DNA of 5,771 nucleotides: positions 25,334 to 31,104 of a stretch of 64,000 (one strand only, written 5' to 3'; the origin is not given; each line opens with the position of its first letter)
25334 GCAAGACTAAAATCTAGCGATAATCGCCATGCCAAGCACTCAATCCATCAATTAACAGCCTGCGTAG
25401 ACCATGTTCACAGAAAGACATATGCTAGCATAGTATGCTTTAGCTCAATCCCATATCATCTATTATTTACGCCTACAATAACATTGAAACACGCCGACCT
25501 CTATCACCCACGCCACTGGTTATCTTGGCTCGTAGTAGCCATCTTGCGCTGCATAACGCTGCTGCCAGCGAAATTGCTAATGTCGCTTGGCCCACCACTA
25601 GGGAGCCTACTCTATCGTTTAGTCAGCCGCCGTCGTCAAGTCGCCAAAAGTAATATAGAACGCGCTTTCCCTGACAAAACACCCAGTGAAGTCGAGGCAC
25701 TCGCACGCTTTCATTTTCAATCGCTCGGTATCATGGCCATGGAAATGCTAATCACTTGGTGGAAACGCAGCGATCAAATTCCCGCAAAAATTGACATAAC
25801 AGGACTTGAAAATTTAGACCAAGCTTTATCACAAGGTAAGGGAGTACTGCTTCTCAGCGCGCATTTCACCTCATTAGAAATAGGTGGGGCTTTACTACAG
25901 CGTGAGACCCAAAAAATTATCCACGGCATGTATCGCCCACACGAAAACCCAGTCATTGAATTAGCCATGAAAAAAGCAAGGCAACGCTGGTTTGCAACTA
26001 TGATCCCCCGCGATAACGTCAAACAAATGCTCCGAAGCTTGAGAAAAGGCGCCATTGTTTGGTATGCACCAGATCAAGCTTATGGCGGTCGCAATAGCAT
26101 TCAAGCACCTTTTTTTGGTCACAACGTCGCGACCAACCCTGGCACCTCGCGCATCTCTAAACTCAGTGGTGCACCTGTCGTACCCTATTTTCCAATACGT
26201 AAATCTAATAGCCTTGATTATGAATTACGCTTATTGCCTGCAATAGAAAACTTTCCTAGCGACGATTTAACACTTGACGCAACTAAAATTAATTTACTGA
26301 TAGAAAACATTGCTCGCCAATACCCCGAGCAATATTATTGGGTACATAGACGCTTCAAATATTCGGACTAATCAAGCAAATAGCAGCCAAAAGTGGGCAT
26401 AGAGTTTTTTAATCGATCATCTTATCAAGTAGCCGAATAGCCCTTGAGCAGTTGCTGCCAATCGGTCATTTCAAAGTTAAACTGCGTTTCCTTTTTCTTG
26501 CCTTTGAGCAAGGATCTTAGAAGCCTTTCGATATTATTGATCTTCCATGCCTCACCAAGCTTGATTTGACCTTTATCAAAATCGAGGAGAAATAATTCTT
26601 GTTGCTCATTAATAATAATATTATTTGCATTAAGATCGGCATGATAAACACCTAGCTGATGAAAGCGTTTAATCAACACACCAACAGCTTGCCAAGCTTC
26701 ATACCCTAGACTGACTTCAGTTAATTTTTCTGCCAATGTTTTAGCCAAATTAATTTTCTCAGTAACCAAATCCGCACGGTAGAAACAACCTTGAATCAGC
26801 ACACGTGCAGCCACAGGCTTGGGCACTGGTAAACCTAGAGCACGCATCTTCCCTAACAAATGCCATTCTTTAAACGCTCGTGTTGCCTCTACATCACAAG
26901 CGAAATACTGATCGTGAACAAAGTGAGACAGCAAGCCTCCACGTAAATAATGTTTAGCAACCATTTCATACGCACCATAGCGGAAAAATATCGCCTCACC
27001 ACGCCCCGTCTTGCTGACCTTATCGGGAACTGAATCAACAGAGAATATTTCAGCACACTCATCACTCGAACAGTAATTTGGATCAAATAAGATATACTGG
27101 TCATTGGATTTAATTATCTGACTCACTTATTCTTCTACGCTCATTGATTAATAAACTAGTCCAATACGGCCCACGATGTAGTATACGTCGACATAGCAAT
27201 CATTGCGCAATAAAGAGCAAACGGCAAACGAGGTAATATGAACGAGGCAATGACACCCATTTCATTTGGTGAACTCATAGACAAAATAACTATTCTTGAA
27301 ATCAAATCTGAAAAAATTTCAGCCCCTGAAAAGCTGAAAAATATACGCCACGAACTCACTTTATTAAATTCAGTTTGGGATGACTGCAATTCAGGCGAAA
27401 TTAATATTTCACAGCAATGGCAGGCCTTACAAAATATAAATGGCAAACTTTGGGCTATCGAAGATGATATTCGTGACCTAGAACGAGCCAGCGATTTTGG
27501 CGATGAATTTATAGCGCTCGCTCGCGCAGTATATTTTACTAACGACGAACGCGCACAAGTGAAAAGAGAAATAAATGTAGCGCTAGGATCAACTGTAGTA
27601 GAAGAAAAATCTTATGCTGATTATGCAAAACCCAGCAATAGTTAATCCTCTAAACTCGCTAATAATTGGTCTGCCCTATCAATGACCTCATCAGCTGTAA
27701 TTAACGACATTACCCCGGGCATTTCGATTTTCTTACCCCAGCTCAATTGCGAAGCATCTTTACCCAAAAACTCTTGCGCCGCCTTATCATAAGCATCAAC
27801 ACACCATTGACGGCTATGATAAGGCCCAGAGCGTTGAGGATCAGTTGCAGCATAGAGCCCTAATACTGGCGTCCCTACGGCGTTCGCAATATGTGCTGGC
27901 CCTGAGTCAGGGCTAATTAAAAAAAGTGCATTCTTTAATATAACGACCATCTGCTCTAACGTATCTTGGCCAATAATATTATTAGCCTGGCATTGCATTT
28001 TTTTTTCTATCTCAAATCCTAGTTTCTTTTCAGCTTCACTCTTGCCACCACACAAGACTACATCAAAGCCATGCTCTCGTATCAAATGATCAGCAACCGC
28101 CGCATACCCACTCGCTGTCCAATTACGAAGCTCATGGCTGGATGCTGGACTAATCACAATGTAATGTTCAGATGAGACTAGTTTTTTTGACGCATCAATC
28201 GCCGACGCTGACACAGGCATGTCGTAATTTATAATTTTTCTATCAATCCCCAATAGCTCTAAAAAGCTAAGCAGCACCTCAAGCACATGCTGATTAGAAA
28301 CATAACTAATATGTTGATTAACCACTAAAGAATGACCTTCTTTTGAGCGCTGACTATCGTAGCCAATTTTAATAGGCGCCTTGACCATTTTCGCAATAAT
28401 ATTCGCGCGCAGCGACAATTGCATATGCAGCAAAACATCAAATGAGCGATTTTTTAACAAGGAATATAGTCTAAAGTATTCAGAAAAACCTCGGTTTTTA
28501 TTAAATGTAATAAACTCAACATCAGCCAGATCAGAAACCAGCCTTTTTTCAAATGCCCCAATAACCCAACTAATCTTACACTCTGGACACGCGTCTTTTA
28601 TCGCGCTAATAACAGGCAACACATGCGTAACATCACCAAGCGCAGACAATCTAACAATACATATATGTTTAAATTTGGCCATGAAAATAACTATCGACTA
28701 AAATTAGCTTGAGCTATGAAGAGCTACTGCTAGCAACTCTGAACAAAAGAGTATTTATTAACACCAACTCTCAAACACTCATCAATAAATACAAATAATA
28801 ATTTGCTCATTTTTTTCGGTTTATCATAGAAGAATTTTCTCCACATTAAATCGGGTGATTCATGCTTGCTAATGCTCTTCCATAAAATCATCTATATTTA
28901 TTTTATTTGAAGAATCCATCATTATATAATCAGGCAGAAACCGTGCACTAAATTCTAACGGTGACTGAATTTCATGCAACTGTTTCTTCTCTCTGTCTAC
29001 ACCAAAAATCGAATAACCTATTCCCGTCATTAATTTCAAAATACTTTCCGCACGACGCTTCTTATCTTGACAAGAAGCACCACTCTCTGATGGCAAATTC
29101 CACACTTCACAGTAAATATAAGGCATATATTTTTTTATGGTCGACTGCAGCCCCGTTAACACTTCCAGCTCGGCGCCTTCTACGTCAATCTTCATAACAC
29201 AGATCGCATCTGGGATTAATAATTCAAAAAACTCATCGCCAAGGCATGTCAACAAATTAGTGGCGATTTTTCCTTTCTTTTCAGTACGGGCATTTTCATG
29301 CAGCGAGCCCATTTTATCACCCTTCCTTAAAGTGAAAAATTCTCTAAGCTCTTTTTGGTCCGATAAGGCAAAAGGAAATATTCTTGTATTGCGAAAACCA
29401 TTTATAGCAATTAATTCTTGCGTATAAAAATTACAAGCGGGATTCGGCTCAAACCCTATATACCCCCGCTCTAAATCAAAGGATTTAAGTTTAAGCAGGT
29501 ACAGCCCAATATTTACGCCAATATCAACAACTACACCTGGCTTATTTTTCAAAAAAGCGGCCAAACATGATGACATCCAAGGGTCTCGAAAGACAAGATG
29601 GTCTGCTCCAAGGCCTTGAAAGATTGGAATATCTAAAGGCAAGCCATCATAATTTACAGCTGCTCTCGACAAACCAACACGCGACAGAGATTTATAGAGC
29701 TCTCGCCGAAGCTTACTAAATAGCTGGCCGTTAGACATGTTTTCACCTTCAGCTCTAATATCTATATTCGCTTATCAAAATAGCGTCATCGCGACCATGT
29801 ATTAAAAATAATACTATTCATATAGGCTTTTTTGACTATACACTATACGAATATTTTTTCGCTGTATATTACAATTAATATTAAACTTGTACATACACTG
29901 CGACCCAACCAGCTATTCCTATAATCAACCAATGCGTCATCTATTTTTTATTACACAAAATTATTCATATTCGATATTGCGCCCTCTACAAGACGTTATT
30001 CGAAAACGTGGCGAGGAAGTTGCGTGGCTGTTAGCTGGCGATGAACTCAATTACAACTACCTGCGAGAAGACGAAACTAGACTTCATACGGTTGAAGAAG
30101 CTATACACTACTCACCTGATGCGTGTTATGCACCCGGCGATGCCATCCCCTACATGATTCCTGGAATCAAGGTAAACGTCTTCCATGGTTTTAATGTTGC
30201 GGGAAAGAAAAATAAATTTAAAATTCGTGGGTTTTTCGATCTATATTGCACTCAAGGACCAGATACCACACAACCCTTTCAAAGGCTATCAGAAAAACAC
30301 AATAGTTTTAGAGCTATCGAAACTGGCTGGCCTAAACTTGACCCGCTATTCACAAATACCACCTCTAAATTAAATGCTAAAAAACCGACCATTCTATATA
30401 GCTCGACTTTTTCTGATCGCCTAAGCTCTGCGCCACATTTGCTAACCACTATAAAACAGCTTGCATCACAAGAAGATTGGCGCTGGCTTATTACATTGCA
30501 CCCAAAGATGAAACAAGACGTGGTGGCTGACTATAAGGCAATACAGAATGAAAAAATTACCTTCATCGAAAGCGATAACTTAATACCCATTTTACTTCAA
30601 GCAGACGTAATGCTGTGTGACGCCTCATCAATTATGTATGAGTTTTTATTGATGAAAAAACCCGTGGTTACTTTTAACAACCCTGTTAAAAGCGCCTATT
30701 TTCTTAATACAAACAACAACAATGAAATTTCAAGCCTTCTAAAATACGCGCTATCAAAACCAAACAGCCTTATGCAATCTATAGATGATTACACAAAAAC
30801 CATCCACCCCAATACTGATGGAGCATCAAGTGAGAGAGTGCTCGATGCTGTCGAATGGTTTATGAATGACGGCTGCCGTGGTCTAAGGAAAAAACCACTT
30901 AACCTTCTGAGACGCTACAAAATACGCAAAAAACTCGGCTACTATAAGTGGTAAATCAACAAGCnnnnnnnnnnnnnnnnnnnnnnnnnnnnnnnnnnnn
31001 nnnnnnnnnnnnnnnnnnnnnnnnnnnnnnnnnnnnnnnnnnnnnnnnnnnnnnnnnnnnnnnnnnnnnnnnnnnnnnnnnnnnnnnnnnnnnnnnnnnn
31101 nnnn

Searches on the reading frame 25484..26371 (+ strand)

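Call 26: search_protein_families(library=pfam, proteins=[window:25484-26371:+])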
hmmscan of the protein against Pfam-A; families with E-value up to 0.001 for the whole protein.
window:25484-26371:+ (295 aa): 1 family
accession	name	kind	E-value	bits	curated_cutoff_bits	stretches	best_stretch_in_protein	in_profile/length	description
PF03279.18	Lip_A_acyltrans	-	2e-68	231.2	22.3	1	5-292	7-294/295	Bacterial lipid A biosynthesis acyltransferase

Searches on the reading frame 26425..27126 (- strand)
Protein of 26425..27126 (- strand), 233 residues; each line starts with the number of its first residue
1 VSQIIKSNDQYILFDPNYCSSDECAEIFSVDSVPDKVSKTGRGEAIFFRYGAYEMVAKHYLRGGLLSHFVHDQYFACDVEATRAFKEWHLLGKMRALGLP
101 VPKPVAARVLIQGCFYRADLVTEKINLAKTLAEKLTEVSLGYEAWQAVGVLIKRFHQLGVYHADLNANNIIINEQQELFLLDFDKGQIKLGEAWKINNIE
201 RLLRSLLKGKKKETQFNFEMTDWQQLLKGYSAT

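Call 82: search_protein_families(library=pfam, proteins=[window:26425-27126:-], max_evalue=0.00001)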
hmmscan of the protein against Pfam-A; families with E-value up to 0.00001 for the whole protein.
window:26425-27126:- (233 aa): 2 families
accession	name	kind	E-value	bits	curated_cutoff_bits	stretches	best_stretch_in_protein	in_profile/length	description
PF06293.20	Kdo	-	7.4e-46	156.6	21.3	1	39-230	14-207/207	Lipopolysaccharide kinase (Kdo/WaaP) family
PF01163.29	RIO1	-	6.5e-08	32.8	22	1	79-183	50-148/187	RIO domain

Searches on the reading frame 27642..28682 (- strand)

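Call 82: search_protein_families(library=pfam, proteins=[window:27642-28682:-], max_evalue=0.00001)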
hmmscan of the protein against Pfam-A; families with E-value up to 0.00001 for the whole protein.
window:27642-28682:- (346 aa): 1 family
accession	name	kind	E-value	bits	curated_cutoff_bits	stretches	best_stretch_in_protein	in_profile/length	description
PF01075.23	Glyco_transf_9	-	3.6e-44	151.4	22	1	71-304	3-236/247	Glycosyltransferase family 9 (heptosyltransferase)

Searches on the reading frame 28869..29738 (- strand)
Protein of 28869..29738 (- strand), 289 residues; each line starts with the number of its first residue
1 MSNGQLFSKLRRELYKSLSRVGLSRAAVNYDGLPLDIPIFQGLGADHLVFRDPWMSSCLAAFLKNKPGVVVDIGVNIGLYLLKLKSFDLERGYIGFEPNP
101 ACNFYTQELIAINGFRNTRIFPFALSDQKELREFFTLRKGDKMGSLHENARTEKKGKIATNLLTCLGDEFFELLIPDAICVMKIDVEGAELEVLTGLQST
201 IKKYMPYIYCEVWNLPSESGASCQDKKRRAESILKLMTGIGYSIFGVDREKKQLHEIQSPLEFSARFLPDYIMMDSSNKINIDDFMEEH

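Call 26: search_protein_families(library=pfam, proteins=[window:28869-29738:-])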
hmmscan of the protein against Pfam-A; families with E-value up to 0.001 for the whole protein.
window:28869-29738:- (289 aa): 1 family
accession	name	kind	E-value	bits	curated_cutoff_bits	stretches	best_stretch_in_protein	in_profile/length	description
PF05050.19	Methyltransf_21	-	1.5e-11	45.2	22.7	1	72-220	1-156/173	Methyltransferase FkbM domain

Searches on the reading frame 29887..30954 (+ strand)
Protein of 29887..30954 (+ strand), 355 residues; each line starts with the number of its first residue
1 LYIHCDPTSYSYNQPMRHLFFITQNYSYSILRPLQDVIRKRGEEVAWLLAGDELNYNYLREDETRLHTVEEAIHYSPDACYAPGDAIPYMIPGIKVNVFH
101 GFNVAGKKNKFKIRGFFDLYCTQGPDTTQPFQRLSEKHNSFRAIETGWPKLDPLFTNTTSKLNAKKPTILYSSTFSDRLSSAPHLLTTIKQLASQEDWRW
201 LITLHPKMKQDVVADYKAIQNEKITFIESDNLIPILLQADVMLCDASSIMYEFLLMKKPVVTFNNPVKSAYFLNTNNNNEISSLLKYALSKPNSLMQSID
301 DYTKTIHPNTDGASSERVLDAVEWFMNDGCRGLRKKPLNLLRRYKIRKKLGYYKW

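Call 82: search_protein_families(library=pfam, proteins=[window:29887-30954:+], max_evalue=0.00001)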
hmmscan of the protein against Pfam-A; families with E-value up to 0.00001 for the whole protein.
window:29887-30954:+ (355 aa): 2 families
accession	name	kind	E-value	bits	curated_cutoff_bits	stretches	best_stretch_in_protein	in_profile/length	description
PF04464.20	Glyphos_transf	-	1.5e-14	54.2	22.1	1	141-322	158-365/367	CDP-Glycerol:Poly(glycerophosphate) glycerophosphotransferase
PF02350.25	Epimerase_2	-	7.8e-06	25.4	30.6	1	182-322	200-346/347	UDP-N-acetylglucosamine 2-epimerase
